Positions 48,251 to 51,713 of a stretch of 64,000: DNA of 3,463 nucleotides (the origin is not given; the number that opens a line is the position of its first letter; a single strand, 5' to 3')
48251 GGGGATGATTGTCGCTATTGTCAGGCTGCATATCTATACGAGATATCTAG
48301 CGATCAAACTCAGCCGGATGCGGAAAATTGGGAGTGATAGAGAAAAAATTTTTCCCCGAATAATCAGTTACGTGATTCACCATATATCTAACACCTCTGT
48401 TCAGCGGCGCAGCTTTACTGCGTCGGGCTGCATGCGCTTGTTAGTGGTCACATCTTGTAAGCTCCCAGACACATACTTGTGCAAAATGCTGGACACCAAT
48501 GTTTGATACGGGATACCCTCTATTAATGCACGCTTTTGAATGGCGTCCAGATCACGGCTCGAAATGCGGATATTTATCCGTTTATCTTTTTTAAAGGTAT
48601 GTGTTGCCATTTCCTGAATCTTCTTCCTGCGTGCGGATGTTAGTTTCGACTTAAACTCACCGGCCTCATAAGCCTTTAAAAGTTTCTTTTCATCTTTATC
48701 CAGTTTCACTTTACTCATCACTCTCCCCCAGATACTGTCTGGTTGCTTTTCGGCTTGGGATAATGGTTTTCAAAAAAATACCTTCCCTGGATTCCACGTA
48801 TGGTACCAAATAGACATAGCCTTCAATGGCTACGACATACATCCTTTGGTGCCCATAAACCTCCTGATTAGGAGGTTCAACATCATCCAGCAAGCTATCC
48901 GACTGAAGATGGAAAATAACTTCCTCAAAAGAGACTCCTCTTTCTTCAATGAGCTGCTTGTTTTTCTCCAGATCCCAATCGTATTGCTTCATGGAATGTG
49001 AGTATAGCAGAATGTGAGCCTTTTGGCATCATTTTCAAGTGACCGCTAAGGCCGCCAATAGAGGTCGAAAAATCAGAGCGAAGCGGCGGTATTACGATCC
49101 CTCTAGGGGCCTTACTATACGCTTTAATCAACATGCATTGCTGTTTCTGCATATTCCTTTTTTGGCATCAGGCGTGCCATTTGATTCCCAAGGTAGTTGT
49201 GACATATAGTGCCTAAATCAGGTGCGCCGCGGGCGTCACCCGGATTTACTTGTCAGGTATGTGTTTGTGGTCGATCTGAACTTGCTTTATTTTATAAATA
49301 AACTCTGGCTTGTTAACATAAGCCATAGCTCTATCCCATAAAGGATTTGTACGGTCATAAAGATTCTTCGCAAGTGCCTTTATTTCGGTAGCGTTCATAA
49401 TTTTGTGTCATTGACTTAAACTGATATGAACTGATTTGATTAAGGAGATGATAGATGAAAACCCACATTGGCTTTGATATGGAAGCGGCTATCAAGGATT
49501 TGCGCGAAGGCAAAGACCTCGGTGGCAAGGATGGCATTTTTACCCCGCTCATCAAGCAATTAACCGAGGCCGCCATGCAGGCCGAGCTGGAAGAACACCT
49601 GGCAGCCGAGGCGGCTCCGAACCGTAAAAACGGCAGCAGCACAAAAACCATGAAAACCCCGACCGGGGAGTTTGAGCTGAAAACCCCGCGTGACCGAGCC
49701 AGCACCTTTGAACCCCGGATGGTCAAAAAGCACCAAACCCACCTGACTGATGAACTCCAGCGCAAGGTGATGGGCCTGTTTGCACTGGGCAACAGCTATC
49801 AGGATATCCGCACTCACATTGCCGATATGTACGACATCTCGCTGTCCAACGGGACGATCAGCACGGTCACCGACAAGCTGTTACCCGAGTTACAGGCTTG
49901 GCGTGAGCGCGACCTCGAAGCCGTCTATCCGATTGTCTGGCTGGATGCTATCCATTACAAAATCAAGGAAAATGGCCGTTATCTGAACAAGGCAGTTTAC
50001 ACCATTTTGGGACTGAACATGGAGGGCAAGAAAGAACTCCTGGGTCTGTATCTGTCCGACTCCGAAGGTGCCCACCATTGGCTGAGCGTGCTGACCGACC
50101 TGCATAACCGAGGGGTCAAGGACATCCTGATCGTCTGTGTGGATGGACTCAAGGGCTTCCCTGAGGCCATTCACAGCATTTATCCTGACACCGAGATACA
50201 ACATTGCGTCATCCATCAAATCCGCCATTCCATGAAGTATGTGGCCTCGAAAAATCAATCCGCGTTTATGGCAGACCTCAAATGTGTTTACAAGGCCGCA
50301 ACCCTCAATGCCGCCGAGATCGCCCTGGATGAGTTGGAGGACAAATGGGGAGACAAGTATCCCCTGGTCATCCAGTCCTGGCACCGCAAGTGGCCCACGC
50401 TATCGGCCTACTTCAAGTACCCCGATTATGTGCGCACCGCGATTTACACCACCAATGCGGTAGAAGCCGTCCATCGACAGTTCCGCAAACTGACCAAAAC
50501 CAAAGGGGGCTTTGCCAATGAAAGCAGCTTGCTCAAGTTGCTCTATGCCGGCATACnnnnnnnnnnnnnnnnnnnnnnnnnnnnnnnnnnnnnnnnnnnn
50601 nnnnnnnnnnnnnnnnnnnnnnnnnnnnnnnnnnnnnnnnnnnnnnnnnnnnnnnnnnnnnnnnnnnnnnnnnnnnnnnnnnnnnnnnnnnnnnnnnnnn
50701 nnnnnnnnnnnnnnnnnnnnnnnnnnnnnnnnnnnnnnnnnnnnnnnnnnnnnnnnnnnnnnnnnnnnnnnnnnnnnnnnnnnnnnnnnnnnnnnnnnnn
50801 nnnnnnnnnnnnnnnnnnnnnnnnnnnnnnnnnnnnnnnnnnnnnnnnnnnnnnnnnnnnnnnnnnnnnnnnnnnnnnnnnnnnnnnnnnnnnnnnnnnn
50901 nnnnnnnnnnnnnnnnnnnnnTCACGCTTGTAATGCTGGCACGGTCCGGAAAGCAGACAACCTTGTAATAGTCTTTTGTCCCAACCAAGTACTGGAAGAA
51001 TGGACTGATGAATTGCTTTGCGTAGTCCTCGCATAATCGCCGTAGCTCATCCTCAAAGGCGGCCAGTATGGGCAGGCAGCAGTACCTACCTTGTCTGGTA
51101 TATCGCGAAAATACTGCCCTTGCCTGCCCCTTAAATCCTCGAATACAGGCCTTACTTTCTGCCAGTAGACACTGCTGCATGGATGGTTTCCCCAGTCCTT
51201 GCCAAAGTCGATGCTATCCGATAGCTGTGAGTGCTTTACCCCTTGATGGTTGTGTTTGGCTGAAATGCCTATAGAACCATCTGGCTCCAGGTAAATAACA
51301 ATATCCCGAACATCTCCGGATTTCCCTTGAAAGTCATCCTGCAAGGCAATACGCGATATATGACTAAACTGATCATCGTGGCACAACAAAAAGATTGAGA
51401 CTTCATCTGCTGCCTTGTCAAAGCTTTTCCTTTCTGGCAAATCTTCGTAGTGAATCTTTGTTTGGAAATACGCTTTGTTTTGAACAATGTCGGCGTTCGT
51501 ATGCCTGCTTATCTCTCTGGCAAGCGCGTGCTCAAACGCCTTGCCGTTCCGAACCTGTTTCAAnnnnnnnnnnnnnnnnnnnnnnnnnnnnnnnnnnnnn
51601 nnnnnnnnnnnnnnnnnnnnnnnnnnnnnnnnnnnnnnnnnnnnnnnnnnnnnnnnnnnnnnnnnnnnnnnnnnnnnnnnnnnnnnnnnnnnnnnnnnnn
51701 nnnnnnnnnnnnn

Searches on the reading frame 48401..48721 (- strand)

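Call 41: search_protein_families(library=pfam, proteins=[window:48401-48721:-], max_evalue=0.01)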
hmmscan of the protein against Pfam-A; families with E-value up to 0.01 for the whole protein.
window:48401-48721:- (106 aa): 1 family
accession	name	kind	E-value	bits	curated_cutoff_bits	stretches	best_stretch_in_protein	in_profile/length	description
PF12441.14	CopG_antitoxin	-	5.1e-06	27.6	28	1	34-82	26-78/79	CopG antitoxin of type II toxin-antitoxin system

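Call 75: search_protein_families(library=padloc, proteins=[window:48401-48721:-], max_evalue=0.001)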
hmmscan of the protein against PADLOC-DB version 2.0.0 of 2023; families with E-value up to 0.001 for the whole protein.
window:48401-48721:- (106 aa): 0 families

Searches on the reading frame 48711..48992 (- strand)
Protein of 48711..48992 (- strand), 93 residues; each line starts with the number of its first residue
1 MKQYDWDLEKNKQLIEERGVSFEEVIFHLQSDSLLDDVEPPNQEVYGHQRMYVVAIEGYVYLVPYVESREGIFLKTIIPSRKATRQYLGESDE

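Call 41: search_protein_families(library=pfam, proteins=[window:48711-48992:-], max_evalue=0.01)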
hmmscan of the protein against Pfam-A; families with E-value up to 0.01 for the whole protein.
window:48711-48992:- (93 aa): 1 family
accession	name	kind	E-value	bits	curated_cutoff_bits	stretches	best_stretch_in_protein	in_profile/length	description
PF04365.19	BrnT_toxin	-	8.2e-08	32.9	34.5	1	6-86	1-76/77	Ribonuclease toxin, BrnT, of type II toxin-antitoxin system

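Call 75: search_protein_families(library=padloc, proteins=[window:48711-48992:-], max_evalue=0.001)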
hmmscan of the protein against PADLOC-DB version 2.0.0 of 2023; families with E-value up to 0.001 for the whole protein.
window:48711-48992:- (93 aa): 0 families

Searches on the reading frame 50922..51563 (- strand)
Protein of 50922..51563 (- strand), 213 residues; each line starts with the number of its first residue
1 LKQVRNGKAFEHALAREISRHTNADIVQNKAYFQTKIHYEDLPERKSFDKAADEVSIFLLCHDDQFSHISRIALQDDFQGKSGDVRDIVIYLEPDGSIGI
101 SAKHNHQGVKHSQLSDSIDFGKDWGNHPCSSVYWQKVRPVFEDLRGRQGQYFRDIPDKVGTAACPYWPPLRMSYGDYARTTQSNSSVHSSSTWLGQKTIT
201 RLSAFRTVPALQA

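Call 41: search_protein_families(library=pfam, proteins=[window:50922-51563:-], max_evalue=0.01)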
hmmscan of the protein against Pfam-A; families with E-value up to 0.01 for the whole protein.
window:50922-51563:- (213 aa): 1 family
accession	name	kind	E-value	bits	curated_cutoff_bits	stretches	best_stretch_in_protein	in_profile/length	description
PF09556.15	RE_HaeIII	-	1.5e-31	110.1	25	1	7-163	1-170/298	HaeIII restriction endonuclease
